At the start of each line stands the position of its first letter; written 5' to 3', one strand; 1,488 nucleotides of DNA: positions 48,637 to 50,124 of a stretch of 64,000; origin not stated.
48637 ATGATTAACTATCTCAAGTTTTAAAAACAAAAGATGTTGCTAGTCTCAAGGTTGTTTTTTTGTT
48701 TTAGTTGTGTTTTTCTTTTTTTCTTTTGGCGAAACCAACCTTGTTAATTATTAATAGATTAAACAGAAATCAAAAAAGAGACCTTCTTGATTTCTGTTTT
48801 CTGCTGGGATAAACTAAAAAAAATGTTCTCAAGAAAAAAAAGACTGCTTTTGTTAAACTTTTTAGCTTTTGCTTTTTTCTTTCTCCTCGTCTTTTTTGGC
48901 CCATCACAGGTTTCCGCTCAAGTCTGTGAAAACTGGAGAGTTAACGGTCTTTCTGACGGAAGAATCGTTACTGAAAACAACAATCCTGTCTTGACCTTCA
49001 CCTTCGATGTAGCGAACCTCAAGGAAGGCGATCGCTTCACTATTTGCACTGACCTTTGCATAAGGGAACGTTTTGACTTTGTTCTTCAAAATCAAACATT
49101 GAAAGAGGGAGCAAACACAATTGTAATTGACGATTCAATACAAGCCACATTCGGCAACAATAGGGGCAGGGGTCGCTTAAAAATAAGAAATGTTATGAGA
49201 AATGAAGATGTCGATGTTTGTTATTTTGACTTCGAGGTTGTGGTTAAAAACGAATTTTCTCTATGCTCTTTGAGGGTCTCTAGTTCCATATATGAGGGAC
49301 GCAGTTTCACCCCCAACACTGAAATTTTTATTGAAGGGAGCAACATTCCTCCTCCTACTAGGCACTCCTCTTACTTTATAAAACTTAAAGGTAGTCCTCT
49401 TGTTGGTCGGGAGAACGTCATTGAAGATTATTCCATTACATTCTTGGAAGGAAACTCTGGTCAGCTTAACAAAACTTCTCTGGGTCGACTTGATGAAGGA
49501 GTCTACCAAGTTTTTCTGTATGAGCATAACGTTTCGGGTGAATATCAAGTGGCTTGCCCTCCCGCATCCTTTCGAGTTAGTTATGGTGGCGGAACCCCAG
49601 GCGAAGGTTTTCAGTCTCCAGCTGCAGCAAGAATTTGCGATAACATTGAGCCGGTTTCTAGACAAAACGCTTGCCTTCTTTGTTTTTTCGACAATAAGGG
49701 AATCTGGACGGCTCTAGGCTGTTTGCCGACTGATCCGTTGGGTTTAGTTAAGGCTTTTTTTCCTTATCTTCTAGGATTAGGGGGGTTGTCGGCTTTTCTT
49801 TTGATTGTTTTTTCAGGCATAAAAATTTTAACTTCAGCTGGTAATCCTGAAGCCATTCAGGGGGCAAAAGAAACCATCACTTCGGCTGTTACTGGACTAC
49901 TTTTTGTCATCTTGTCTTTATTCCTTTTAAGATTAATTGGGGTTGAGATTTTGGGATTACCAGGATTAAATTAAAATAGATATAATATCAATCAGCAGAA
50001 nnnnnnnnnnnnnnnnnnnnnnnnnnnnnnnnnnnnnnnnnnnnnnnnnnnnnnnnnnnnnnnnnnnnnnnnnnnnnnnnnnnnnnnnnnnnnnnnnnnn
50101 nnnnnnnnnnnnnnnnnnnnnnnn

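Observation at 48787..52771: Eight consecutive VirB2/TrbC-like pilin modules (one fused to a large secreted domain, seven stand-alone paralogs)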

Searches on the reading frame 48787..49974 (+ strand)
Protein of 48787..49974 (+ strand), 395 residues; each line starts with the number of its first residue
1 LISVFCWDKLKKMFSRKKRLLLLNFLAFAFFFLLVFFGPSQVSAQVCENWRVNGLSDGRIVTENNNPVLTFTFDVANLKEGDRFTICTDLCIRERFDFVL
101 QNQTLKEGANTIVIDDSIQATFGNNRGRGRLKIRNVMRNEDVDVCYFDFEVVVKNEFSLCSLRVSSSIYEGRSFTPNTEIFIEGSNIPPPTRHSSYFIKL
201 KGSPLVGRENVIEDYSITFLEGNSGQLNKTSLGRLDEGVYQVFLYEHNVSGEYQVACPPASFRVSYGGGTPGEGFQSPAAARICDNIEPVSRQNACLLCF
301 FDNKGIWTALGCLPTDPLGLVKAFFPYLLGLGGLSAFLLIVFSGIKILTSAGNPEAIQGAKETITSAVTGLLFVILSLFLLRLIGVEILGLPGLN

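Call 3: search_protein_families(library=pfam, proteins=[window:48787-49974:+], max_evalue=1)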
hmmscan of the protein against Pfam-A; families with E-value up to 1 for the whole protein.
window:48787-49974:+ (395 aa): 3 families
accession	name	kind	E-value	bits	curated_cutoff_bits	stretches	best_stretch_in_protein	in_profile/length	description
PF18895.5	T4SS_pilin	-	1.4e-07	31.9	26.6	1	324-384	12-71/71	Type IV secretion system pilin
PF13347.12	MFS_2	-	0.24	10.4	27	1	2-42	274-314/427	MFS/sugar transport protein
PF12745.12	HGTP_anticodon2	-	0.25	11.3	24.4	1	104-158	53-105/261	Anticodon binding domain of tRNAs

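Call 8: search_protein_families(library=ncbifam, proteins=[window:48787-49974:+], max_evalue=0.1)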
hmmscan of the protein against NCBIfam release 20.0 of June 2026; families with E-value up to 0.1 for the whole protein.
window:48787-49974:+ (395 aa): 1 family
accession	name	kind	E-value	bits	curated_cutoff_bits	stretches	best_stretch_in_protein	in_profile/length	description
NF045849.1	ICE_MMCAP2_0565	equivalog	0.0023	17.6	40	1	322-382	14-74/80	Mbov_0395 family pilin-like conjugal transfer protein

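Call 14: find_homologous_proteins(query=window:48787-49974:+)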
Query window:48787-49974:+ (395 aa): 124 proteins with E <= 0.001 among 6201 candidates; the best 120 are listed.
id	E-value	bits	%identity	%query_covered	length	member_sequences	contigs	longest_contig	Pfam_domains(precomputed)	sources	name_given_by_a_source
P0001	3.1e-249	845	100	95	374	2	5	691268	PF18895.6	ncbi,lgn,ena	-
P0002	4.4e-41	159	79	25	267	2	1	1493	PF18895.6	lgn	-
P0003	4.8e-40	156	77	25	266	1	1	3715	PF18895.6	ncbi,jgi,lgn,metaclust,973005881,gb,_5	metaclust:\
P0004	1.9e-39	154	34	97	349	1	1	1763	PF18895.6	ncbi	-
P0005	1.3e-38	151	61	32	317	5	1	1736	PF18895.6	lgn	-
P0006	1.6e-38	151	77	25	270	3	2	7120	PF18895.6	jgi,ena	-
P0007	5.9e-38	149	68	27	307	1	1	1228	PF18895.6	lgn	-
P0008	9.1e-38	148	44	51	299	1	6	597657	PF18895.6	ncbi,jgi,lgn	ncbi:MAG: pilin [Patescibacteria group bacterium]|jgi:hypothetical protein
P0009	1.0e-37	148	69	27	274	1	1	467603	PF18895.6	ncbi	-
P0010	1.2e-37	148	66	30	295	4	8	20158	PF18895.6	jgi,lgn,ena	-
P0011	1.2e-37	148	83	23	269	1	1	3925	PF18895.6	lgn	-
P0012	1.4e-37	148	79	25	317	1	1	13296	PF18895.6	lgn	-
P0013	1.9e-37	147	73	27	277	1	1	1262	PF18895.6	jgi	jgi:hypothetical protein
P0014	2.2e-37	147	65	33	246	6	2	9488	PF18895.6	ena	-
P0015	3.1e-37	147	63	32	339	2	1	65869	PF18895.6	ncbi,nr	ncbi:hypothetical protein KBI33_01060 [Candidatus Shapirobacteria bacterium]|nr:hypothetical protein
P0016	1.2e-36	145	66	26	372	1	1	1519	PF18895.6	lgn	-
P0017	1.7e-36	144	53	39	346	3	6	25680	PF18895.6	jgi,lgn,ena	-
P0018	1.9e-36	144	63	28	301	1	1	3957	PF18895.6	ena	-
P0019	2.1e-36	144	82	23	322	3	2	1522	PF18895.6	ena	-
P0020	3.6e-36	143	68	26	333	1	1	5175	PF18895.6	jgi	jgi:hypothetical protein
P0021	4.4e-36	143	74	24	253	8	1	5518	PF18895.6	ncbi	-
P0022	7.3e-36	142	81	23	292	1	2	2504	PF18895.6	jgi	jgi:hypothetical protein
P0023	7.3e-36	142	77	23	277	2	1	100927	PF18895.6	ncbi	ncbi:MAG: pilin [Patescibacteria group bacterium]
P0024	8.4e-36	142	81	23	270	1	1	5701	PF18895.6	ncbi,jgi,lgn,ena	-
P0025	2.4e-35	140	67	25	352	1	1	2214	PF18895.6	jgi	-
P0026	2.5e-35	140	71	24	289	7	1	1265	PF18895.6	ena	-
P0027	2.8e-35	140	60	31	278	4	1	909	PF18895.6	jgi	-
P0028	3.0e-35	140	65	28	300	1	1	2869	PF18895.6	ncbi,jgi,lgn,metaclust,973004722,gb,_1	metaclust:\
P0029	3.1e-35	140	72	24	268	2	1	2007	PF18895.6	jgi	-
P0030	6.1e-35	139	76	23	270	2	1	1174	PF18895.6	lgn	-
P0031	7.0e-35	139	71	25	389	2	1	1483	PF18895.6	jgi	-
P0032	8.4e-35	139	62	29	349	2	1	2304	PF18895.6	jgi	-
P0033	1.2e-34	138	72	24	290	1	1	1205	PF18895.6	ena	-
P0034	1.2e-34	138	69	25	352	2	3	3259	PF18895.6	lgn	-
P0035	3.2e-34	137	47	40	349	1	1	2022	PF18895.6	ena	-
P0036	3.5e-34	136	73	23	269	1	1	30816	PF18895.6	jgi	jgi:hypothetical protein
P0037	4.2e-34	136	78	23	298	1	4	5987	PF18895.6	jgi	jgi:hypothetical protein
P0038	5.1e-34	136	63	31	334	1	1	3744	PF18895.6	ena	-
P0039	5.2e-34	136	67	27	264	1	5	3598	PF18895.6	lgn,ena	-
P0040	6.0e-34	136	74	23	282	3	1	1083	PF18895.6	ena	-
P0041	1.1e-33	135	52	35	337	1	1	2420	PF18895.6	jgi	-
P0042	1.2e-33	135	57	31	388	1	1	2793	PF18895.6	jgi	-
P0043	1.8e-33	134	68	23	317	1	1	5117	PF18895.6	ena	-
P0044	2.0e-33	134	66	24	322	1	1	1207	PF18895.6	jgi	-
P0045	2.9e-33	133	64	27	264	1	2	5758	PF18895.6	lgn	-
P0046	1.8e-32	131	65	25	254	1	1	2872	PF18895.6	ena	-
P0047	2.2e-32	131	64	26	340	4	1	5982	PF18895.6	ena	-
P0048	3.6e-31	127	76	24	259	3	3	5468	PF18895.6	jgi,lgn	jgi:hypothetical protein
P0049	8.6e-31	125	73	24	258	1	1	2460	PF18895.6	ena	-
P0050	1.1e-30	125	49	39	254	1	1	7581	PF18895.6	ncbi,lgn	-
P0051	2.5e-30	124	77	23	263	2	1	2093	PF18895.6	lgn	-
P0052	2.5e-29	120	49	34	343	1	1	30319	PF18895.6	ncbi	-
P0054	3.1e-27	114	46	30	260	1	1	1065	PF18895.6,PF13841.12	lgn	-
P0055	3.2e-27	114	48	30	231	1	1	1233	PF18895.6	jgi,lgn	-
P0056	1.7e-26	111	52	30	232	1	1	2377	PF18895.6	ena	-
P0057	1.2e-25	108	29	97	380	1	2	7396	PF18895.6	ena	-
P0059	4.0e-25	107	49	29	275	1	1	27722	PF18895.6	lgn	-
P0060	4.9e-25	106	44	36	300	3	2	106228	PF18895.6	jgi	-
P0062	1.0e-24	105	42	39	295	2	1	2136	PF18895.6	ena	-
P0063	1.3e-24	105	45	31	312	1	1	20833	PF18895.6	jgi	jgi:hypothetical protein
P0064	1.7e-24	105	47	30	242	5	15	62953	PF18895.6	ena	-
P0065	2.3e-24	104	41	41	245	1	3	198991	PF18895.6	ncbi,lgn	-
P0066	3.1e-24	104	36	41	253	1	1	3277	PF18895.6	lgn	-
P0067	9.4e-24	102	51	26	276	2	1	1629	PF18895.6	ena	-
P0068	1.1e-23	102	48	29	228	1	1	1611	PF18895.6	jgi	-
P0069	1.1e-23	102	51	26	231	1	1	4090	PF18895.6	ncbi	-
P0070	1.1e-23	102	48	29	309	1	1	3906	PF18895.6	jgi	jgi:hypothetical protein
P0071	1.6e-23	101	45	33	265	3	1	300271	PF18895.6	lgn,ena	-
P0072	8.1e-23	99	47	32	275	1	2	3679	PF18895.6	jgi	jgi:hypothetical protein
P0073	8.1e-23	99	43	30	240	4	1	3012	PF18895.6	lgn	-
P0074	2.4e-22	98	46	32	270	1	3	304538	PF18895.6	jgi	jgi:hypothetical protein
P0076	7.3e-22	96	44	32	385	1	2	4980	PF18895.6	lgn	-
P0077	7.6e-22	96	55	23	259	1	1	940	PF18895.6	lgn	-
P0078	1.0e-21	95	50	27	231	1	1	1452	PF18895.6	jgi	jgi:hypothetical protein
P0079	1.5e-21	95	42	32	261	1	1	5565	PF18895.6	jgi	jgi:hypothetical protein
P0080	2.0e-21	95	40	48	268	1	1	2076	PF18895.6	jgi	-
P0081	2.4e-21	94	49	28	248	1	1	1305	PF18895.6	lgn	-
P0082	2.4e-21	94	30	96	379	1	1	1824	PF18895.6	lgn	-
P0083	4.9e-21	93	52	24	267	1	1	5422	PF18895.6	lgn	-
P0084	5.9e-21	93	49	26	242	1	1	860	PF18895.6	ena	-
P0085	8.4e-21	92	45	32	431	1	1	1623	PF18895.6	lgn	-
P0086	1.2e-20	92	50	26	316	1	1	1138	PF18895.6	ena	-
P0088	1.7e-20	91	44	34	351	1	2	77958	PF18895.6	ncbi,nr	ncbi:hypothetical protein HYV21_00995 [Candidatus Microgenomates bacterium]|nr:hypothetical protein 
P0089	2.8e-20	91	54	23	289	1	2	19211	PF18895.6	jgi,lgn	jgi:hypothetical protein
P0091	7.1e-20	89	56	23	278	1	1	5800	PF18895.6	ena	-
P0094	2.6e-19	88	54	23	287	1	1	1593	PF18895.6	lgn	-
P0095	2.9e-19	87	47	29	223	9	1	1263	PF18895.6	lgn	-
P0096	3.2e-19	87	52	25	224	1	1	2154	PF18895.6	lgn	-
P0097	3.7e-19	87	44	26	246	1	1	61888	PF18895.6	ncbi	ncbi:MAG: hypothetical protein V1858_01585 [Candidatus Gottesmanbacteria bacterium]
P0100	6.1e-19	86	56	23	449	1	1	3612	PF18895.6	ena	-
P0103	4.2e-18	84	60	20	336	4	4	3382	PF18895.6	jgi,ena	-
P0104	1.0e-17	82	44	26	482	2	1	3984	PF18895.6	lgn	-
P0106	1.6e-17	82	42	31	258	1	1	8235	PF18895.6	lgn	-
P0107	1.9e-17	81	51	22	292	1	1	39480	PF18895.6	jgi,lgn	jgi:hypothetical protein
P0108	1.7e-16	78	49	23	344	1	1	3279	PF18895.6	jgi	-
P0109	4.6e-16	77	44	31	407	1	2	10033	PF18895.6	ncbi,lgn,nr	ncbi:MAG: hypothetical protein HY377_01850 [Candidatus Blackburnbacteria bacterium]|nr:hypothetical 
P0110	6.5e-16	76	43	28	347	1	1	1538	PF18895.6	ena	-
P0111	9.5e-16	76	51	23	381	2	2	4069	PF18895.6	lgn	-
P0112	1.7e-15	75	56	19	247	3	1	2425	PF18895.6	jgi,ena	-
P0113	2.1e-15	75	52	22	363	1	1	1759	PF18895.6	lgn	-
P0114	3.0e-15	74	38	35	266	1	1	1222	PF18895.6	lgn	-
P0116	7.9e-15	73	46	24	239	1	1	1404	PF18895.6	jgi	jgi:type IV secretion system pilin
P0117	9.4e-15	73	30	66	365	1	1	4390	PF18895.6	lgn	-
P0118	3.6e-14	71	58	17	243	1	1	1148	PF18895.6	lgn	-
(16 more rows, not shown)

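Call 15: find_encoding_contigs(protein=P0001, flank=10000, max_places=4)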
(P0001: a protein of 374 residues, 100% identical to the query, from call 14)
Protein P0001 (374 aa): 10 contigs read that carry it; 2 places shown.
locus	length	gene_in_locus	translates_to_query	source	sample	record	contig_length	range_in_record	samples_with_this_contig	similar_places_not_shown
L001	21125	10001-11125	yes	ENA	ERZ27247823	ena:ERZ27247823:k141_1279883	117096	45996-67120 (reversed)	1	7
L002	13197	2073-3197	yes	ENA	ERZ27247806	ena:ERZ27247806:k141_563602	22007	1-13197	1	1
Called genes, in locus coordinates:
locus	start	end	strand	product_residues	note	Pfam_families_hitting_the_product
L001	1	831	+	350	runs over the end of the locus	PF13353:Fer4_12, PF04055:Radical_SAM, PF13186:SPASM (weak)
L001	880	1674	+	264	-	PF13679:Methyltransf_32 (faint), PF13847:Methyltransf_31, PF08241:Methyltransf_11 (faint), PF13649:Methyltransf_25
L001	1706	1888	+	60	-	-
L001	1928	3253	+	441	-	PF08245:Mur_ligase_M, PF02875:Mur_ligase_C, PF27239:FOL3_C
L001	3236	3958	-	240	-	PF18912:DZR_2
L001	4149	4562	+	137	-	PF01668:SmpB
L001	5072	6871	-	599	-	-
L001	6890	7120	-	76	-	PF18901:DUF5657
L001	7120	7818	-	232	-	-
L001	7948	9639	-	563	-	PF08486:SpoIID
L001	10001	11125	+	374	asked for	PF18895:T4SS_pilin (weak)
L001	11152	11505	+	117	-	PF18895:T4SS_pilin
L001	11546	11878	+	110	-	PF18895:T4SS_pilin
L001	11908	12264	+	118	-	PF18895:T4SS_pilin (weak)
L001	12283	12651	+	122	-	PF18895:T4SS_pilin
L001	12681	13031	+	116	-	PF18895:T4SS_pilin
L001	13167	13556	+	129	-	PF18895:T4SS_pilin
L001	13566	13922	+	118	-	PF18895:T4SS_pilin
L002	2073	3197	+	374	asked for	PF18895:T4SS_pilin (weak)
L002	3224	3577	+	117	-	PF18895:T4SS_pilin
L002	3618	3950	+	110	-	PF18895:T4SS_pilin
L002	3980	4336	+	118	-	PF18895:T4SS_pilin (weak)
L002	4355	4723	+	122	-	PF18895:T4SS_pilin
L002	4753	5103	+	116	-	PF18895:T4SS_pilin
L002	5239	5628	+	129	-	PF18895:T4SS_pilin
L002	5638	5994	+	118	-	PF18895:T4SS_pilin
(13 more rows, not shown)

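Call 38: search_protein_families(library=phrogs, proteins=[window:48787-49974:+], max_evalue=0.01)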
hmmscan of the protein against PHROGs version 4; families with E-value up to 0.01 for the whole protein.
window:48787-49974:+ (395 aa): 0 families

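Call 47: predict_structure(alignment_id=A4)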
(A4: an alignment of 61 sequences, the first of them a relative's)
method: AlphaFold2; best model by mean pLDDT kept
length: 374 residues; sequences in the alignment: 61
mean_pLDDT: 74.4   pTM: 0.44
mean pLDDT of the five models: 74.4, 73.1, 72.4, 72.1, 71.8
residues with pLDDT >= 90: 25; 70-90: 216; 50-70: 116; < 50: 17
segments of 3 or more residues with pLDDT < 50: 134-136, 250-253
pLDDT, mean of each block of 10 residues (from residue 1): 76 79 61 66 65 74 72 64 57 57 62 75 77 60 69 69 84 85 61 58 61 79 88 86 67 61 86 89 91 92 88 85 84 87 86 85 77 60
secondary structure, 60 per line:
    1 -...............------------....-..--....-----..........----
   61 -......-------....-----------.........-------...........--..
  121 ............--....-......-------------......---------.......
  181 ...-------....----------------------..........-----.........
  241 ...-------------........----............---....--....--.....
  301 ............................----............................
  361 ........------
elements in order: H2-16 E29-32 E38-41 E47-53 E62-67 E75-78 E90-98 E106-116 E119-132 H135-138 E140-145 E159-164 E174-183 E191-194 E217-226 E232-243 H257-264 H269-280 E284-287 E290-293 H296-328 H333-368

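Call 53: fold_search(model_id=the predicted structure, library=pdb)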
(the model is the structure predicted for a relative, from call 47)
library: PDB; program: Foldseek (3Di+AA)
matches with E <= 10: 1305; with E <= 0.001: 11
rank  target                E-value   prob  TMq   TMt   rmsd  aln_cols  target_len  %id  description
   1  5t5w_A                2.7e-04  1.00  0.22  0.32   9.7       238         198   13  Structure of an affinity matured lambda-IFN/IFN-lambdaR1/IL-10Rbeta receptor complex (released 2017-03-29)
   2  4kkq_A                3.2e-04  0.94  0.19  0.26  15.8       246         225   12  Crystal structure of Vibrio cholerae RbmA (crystal form 1) (released 2013-05-22)
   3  1n26_A                3.8e-04  0.99  0.20  0.24  10.7       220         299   10  Crystal Structure of the extra-cellular domains of Human Interleukin-6 Receptor alpha chain (released 2002-12-18)
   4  6yjp_C                3.8e-04  0.96  0.20  0.27  10.8       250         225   14  Crystal structure of a complex between glycosylated NKp30 and its deglycosylated tumour ligand B7-H6 (released 2020-07-29)
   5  5e55_A                4.5e-04  0.99  0.19  0.22  13.1       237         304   11  Crystal structure of mouse CNTN6 FN1-FN3 domains (released 2016-08-31)
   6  4kkr_A                5.9e-04  0.90  0.18  0.26  15.8       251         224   11  Crystal structure of Vibrio cholerae RbmA (crystal form 3) (released 2013-05-22)
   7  4be6_A                7.0e-04  0.89  0.18  0.26  15.9       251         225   12  V. cholera biofilm scaffolding protein RbmA (released 2013-12-18)
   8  4kkq_B                7.0e-04  0.87  0.17  0.23  15.6       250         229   13  Crystal structure of Vibrio cholerae RbmA (crystal form 1) (released 2013-05-22)
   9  1ern_B                7.8e-04  0.99  0.22  0.33  10.9       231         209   11  NATIVE STRUCTURE OF THE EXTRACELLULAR DOMAIN OF ERYTHROPOIETIN (EPO) RECEPTOR [EBP] (released 2000-01-07)
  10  8pb1_D                8.3e-04  0.99  0.20  0.34  12.2       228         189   14  Cryo-EM structure of a pre-dimerized murine IL-12 complete extracellular signaling complex (Class 1), obtained after l (released 2024-02-07)
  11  6weo_0                9.8e-04  0.98  0.20  0.31  10.2       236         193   13  IL-22 Signaling Complex with IL-22R1 and IL-10Rbeta (released 2021-04-28)
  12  1iar_B                1.1e-03  0.98  0.19  0.31  11.6       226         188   12  INTERLEUKIN-4 / RECEPTOR ALPHA CHAIN COMPLEX (released 2000-03-03)
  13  7zan_C                1.3e-03  0.99  0.29  0.37   9.2       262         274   11  Crystal Structure of human IL-17A in complex with IL-17RA and IL-17RC (released 2022-10-12)
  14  1f6f_B                1.3e-03  0.94  0.20  0.29  10.5       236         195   11  CRYSTAL STRUCTURE OF THE TERNARY COMPLEX BETWEEN OVINE PLACENTAL LACTOGEN AND THE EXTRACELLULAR DOMAIN OF THE RAT PROL (released 2000-07-04)
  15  7uwn_C                1.4e-03  1.00  0.29  0.38   8.2       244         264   11  Structure of the IL-17A-IL-17RA-IL-17RC ternary complex (released 2022-07-27)
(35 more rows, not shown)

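Call 56: list_cluster_members(proteins=[P0001, P0121])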
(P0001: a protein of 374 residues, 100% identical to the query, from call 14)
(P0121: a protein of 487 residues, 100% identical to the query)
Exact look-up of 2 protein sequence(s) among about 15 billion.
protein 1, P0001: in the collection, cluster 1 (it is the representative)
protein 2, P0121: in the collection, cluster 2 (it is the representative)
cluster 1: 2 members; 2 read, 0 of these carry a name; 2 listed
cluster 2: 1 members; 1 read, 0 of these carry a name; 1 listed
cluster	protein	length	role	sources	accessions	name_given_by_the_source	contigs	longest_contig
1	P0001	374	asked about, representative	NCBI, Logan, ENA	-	-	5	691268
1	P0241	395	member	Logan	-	-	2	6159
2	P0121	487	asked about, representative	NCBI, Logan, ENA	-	-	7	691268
